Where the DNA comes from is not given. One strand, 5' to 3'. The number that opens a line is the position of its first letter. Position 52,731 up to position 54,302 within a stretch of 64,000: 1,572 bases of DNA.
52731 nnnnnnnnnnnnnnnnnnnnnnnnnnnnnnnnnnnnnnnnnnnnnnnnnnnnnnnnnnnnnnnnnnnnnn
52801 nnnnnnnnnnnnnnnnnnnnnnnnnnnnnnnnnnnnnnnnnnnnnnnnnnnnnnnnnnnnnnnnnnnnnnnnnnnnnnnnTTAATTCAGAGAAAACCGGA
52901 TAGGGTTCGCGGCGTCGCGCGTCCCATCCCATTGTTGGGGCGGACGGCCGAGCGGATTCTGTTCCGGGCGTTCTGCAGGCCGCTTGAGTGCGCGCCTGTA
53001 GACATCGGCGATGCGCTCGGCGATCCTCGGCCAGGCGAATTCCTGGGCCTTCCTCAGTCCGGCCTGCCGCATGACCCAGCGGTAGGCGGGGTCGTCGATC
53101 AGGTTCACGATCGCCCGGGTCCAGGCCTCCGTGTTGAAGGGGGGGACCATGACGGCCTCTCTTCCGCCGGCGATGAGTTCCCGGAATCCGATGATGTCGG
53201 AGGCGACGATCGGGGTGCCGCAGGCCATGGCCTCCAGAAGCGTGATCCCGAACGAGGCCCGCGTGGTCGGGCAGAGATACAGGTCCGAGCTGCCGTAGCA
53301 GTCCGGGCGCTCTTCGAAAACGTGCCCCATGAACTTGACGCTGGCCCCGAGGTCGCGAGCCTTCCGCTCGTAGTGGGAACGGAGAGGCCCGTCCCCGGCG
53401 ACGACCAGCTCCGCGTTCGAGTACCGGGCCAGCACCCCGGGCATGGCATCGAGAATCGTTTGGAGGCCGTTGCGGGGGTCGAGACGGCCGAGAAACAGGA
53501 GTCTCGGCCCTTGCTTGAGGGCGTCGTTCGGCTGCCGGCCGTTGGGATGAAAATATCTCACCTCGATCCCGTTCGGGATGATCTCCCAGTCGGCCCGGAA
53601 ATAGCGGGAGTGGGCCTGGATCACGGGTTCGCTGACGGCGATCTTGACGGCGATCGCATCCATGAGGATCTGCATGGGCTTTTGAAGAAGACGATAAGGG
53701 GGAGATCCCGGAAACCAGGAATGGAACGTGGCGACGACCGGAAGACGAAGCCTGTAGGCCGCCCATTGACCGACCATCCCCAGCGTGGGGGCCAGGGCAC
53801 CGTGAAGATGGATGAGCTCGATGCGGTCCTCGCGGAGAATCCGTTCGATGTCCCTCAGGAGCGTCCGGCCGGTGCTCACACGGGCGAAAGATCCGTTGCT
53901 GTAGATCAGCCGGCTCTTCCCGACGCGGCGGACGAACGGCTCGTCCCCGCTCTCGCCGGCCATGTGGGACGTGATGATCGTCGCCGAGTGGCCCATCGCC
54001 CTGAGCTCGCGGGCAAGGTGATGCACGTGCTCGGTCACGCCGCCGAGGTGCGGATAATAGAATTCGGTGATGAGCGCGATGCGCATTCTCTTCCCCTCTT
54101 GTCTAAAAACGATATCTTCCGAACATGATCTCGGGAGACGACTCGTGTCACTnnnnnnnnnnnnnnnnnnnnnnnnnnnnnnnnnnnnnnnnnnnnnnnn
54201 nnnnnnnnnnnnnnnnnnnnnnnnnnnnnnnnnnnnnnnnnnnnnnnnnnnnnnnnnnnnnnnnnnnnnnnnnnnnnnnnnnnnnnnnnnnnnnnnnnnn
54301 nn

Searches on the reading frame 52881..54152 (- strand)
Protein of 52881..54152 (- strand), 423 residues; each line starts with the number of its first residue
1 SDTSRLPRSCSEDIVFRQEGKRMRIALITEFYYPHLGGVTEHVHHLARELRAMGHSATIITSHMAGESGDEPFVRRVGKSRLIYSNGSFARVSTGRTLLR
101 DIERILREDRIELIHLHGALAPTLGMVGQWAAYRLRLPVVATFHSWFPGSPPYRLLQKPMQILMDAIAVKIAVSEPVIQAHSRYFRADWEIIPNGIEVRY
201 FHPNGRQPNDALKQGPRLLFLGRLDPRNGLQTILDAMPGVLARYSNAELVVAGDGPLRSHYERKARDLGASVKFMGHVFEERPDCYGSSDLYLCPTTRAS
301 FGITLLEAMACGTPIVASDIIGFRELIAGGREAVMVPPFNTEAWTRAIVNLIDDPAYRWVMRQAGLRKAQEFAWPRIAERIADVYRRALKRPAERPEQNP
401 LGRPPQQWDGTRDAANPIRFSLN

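Call 23: search_protein_families(library=pfam, proteins=[window:52881-54152:-], max_evalue=0.001)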
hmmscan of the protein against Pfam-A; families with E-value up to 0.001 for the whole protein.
window:52881-54152:- (423 aa): 6 families
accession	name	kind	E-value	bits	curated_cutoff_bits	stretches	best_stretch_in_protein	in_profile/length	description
PF13692.12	Glyco_trans_1_4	-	4.6e-36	124.6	27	1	216-354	2-142/142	Glycosyl transferases group 1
PF00534.26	Glycos_transf_1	-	8e-32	110.6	26.4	1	209-365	9-169/172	Glycosyl transferases group 1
PF13439.12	Glyco_transf_4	-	4.7e-25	89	28.5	1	37-198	2-168/170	Glycosyltransferase Family 4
PF13579.12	Glyco_trans_4_4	-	1.2e-16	61.9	29.7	1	37-195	1-158/158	Glycosyl transferase 4-like domain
PF20706.3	GT4-conflict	-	1.1e-08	34.9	26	1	207-378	191-382/385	Family 4 Glycosyltransferase in conflict systems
PF13524.12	Glyco_trans_1_2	-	2.9e-06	27.7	25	1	248-379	16-140/144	Glycosyl transferase-like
